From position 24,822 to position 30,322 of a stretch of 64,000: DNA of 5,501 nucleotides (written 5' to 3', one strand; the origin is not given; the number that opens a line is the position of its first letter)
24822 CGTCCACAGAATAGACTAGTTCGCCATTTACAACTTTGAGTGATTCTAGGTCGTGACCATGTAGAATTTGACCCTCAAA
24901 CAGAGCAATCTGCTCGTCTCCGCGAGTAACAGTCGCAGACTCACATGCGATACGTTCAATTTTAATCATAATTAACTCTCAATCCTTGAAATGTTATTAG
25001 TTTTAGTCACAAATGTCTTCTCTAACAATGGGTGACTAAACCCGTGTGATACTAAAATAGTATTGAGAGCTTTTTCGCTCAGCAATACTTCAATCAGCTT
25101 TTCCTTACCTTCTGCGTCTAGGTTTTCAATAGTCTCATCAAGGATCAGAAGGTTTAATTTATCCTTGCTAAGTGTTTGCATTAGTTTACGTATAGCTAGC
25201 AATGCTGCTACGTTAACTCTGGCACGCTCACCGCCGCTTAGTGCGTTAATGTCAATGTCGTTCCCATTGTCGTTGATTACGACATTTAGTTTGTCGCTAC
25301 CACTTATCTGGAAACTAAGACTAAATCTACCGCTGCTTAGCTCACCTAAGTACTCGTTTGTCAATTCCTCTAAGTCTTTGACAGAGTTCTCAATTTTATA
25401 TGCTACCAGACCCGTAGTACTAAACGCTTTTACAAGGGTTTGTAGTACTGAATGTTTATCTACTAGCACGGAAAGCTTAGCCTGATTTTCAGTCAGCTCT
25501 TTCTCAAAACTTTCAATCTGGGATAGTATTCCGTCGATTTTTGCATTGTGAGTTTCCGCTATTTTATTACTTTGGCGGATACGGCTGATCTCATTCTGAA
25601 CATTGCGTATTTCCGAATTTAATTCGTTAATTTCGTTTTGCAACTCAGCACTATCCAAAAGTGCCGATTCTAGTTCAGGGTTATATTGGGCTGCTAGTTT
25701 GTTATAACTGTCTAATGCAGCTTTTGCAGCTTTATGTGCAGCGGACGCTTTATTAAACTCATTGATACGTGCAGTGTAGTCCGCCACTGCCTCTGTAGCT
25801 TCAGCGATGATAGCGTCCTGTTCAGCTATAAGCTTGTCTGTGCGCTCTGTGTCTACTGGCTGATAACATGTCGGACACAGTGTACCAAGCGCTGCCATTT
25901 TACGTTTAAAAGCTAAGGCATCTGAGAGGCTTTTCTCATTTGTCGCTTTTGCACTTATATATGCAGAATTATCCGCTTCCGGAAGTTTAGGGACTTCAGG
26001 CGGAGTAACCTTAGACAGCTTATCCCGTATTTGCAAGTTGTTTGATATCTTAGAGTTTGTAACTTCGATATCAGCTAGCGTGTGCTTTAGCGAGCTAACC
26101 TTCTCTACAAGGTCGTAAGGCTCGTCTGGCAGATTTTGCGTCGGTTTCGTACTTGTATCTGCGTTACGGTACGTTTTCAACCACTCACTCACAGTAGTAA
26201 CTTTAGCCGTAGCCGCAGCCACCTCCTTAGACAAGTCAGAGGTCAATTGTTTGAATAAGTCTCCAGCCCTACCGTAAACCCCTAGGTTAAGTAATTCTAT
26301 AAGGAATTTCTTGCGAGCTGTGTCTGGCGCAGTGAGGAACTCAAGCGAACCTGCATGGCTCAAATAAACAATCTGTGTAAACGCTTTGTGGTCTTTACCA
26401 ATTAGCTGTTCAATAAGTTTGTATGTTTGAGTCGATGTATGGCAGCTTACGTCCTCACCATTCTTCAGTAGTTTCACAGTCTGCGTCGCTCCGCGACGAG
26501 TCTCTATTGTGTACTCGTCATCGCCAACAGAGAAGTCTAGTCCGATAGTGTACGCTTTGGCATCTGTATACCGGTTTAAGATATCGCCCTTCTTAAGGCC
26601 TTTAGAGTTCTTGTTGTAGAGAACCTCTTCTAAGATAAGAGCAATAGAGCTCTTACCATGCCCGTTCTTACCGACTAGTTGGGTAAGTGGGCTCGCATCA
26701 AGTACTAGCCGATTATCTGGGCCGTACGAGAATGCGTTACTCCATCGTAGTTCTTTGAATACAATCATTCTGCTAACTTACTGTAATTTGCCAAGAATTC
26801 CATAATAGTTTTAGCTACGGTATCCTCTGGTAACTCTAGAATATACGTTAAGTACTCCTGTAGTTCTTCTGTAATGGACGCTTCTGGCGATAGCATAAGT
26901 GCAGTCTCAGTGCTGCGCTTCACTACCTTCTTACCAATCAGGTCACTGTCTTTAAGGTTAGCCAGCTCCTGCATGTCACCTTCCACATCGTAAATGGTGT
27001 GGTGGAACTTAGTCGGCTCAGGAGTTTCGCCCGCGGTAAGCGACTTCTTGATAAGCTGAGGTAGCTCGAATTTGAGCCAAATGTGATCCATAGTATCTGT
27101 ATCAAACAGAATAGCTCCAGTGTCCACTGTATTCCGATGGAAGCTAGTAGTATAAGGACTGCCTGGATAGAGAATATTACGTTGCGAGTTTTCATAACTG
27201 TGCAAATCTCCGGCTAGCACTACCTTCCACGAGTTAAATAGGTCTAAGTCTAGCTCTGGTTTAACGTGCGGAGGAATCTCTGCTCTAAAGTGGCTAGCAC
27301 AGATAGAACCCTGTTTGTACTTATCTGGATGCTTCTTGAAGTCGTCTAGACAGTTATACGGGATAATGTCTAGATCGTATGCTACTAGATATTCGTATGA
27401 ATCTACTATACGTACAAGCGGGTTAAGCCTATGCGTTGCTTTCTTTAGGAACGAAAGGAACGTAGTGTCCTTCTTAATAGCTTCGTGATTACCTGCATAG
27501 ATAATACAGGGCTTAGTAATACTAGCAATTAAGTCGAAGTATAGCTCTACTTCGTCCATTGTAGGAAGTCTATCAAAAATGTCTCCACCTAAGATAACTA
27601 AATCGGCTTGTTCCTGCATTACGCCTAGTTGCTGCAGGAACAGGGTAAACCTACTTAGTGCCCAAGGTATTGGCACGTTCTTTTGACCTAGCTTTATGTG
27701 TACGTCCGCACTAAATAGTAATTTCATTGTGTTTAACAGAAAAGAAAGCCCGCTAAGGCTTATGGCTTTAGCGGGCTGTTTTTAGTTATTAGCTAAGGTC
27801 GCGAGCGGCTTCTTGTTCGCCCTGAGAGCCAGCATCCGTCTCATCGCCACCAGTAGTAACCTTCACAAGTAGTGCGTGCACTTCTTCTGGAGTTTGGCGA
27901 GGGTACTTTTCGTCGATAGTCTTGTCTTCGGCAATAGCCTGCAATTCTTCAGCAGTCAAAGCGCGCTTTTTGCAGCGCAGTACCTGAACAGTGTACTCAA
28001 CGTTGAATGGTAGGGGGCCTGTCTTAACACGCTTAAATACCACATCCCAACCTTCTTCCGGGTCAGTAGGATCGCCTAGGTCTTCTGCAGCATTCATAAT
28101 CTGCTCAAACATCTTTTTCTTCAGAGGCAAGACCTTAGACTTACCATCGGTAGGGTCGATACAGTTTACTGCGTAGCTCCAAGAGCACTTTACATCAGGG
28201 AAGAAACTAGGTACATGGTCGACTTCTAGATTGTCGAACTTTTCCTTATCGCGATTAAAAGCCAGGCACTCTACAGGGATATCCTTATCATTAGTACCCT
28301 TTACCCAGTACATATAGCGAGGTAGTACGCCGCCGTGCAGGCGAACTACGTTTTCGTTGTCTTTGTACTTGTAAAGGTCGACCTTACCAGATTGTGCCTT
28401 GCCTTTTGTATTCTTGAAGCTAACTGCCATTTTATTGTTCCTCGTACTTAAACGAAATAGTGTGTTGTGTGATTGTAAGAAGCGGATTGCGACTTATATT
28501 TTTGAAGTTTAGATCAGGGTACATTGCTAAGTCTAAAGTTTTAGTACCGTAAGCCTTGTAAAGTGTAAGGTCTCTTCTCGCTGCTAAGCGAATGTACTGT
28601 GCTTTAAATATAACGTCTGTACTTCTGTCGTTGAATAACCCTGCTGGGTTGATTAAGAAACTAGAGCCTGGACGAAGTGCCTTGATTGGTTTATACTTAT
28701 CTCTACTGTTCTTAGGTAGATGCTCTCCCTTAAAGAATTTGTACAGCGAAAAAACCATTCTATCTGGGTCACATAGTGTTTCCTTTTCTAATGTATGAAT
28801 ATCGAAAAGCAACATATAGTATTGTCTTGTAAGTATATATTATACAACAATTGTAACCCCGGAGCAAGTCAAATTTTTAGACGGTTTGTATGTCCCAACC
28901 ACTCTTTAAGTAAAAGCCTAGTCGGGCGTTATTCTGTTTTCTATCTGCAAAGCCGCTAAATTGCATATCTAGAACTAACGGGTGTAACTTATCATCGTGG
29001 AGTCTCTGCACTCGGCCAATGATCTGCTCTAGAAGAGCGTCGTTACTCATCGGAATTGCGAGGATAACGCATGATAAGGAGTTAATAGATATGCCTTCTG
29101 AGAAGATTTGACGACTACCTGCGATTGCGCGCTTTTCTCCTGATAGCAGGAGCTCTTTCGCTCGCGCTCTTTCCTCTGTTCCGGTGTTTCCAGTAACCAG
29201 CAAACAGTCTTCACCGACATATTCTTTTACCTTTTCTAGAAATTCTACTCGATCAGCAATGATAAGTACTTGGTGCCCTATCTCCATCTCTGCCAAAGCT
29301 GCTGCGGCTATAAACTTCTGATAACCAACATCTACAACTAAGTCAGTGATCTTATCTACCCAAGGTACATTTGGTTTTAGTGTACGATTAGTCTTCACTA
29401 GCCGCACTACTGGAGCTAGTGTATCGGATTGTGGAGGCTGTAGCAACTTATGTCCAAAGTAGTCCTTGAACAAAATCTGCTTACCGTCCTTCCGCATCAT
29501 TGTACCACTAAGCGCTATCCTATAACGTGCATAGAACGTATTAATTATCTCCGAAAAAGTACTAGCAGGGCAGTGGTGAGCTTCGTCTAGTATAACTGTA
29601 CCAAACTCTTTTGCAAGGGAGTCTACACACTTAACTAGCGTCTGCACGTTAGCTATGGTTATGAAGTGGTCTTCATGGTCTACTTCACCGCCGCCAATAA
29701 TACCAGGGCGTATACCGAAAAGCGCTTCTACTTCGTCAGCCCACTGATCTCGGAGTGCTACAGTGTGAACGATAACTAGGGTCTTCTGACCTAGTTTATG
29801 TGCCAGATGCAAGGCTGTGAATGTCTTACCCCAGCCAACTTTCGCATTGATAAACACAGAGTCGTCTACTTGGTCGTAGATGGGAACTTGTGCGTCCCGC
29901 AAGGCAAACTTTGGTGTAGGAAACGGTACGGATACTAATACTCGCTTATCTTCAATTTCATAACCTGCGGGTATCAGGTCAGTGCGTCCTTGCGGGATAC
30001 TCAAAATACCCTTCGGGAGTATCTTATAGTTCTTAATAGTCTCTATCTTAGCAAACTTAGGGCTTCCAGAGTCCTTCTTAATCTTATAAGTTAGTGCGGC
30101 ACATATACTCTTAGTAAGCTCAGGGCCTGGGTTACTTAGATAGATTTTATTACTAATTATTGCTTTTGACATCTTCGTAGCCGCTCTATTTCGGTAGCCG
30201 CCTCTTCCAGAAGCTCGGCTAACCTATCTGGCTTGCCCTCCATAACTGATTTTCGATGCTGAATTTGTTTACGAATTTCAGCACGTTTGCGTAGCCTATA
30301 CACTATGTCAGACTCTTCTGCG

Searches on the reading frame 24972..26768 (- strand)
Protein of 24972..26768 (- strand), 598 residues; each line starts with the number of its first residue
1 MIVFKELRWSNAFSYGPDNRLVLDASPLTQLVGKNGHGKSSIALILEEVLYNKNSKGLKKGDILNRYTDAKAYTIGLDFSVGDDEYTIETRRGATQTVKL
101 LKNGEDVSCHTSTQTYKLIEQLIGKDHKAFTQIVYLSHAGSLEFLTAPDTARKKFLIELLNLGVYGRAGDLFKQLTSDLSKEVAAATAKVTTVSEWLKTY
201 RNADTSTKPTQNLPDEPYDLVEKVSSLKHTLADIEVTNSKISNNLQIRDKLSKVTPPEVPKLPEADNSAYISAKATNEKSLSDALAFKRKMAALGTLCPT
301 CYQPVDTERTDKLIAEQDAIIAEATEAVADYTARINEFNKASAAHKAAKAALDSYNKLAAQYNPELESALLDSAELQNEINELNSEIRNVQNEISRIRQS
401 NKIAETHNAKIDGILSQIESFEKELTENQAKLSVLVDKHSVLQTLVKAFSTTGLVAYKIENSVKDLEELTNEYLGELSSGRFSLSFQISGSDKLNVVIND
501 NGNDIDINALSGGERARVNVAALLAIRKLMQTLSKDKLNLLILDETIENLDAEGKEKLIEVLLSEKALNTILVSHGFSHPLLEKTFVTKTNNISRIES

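Call 16: search_protein_families(library=phrogs, proteins=[window:24972-26768:-])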
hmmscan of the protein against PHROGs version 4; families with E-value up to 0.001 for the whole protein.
window:24972-26768:- (598 aa): 5 families
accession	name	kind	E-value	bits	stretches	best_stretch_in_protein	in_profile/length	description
phrog_77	-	DNA, RNA and nucleotide metabolism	3.4e-99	334.7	1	1-597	295-953/967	SbcC-like subunit of palindrome specific endonuclease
phrog_1499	-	unknown function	7.2e-12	46.3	1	21-440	19-337/427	-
phrog_7507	-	unknown function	5.9e-08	33.4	1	266-518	138-394/483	-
phrog_21388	-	DNA, RNA and nucleotide metabolism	3.1e-07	31.5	1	34-114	42-124/126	exonuclease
phrog_293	-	moron, auxiliary metabolic gene and host takeover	1.4e-05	24.3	1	506-573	265-325/1058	ABC transporter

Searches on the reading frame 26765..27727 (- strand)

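Call 16: search_protein_families(library=phrogs, proteins=[window:26765-27727:-])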
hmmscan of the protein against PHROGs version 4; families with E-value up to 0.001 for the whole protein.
window:26765-27727:- (320 aa): 2 families
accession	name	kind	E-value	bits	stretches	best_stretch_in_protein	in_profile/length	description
phrog_100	-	DNA, RNA and nucleotide metabolism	1.6e-36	127.1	1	1-294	29-352/989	SbcD-like subunit of palindrome specific endonuclease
phrog_1649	-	other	0.0001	22.1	0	1-91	36-113/308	metallo-phosphoesterase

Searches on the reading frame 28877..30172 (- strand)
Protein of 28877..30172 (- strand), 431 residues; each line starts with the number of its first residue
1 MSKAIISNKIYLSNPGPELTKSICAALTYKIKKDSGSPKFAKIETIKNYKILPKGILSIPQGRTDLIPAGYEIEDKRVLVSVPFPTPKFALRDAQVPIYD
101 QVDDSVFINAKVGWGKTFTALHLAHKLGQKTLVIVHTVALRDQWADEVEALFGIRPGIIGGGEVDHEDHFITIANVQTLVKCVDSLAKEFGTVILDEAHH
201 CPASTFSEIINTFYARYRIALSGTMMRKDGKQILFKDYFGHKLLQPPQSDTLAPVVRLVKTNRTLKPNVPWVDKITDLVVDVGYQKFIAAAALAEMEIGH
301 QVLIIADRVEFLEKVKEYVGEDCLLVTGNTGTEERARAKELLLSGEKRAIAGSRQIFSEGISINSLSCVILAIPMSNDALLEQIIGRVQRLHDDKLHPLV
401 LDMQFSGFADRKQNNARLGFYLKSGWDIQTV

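Call 16: search_protein_families(library=phrogs, proteins=[window:28877-30172:-])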
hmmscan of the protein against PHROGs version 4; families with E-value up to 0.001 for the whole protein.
window:28877-30172:- (431 aa): 5 families
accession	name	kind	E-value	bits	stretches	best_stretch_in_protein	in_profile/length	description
phrog_16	-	DNA, RNA and nucleotide metabolism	1.1e-64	220.1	1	27-403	231-598/986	DNA helicase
phrog_9690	-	DNA, RNA and nucleotide metabolism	2.2e-23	83.8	1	171-404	22-269/306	DNA helicase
phrog_62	-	DNA, RNA and nucleotide metabolism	7.5e-22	77.7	1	83-231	689-855/1881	DNA helicase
phrog_16259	-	DNA, RNA and nucleotide metabolism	2.6e-11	44.3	1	106-241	135-277/330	DNA helicase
phrog_2488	-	DNA, RNA and nucleotide metabolism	5.4e-07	29.7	0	84-152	14-95/579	DNA helicase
